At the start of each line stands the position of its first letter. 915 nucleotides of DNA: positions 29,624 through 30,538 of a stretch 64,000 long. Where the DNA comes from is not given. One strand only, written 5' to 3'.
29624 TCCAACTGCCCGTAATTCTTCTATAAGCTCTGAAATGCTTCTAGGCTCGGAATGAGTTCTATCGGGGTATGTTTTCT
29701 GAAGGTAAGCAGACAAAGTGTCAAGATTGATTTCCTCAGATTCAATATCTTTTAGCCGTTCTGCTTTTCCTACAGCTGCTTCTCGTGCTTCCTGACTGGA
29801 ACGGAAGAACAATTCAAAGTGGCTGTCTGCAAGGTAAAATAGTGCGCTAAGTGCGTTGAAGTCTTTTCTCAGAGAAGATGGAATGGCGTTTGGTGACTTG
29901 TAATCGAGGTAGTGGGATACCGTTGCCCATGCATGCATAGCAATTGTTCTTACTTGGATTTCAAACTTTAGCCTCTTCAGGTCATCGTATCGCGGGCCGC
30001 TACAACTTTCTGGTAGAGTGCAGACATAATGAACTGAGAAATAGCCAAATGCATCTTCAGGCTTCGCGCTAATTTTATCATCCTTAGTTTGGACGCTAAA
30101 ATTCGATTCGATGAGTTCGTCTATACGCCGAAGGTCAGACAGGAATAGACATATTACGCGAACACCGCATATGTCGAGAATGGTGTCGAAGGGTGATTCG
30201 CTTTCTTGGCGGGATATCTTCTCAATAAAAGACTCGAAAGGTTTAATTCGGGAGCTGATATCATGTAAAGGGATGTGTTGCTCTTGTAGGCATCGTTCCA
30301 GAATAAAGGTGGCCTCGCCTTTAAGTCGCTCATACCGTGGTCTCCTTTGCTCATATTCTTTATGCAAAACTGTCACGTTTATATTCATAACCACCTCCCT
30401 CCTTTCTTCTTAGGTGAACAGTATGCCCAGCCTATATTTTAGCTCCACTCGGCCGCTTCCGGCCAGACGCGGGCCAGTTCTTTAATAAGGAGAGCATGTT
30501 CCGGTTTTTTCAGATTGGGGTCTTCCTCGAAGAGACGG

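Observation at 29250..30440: Low-GC single-gene island: a RelA/SpoT (toxSAS-like) synthetase domain fused to an unknown ~140-aa C-terminal domain, wedged between recG and argS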

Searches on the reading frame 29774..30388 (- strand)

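Call 78: search_protein_families(library=padloc, proteins=[window:29774-30388:-], max_evalue=0.01)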
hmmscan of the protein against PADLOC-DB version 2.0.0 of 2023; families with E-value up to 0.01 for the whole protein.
window:29774-30388:- (205 aa): 1 family
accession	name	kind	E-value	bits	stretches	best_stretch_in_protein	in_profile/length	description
PDLC04999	PDC-S33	-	9.8e-19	66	1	29-171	54-191/349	-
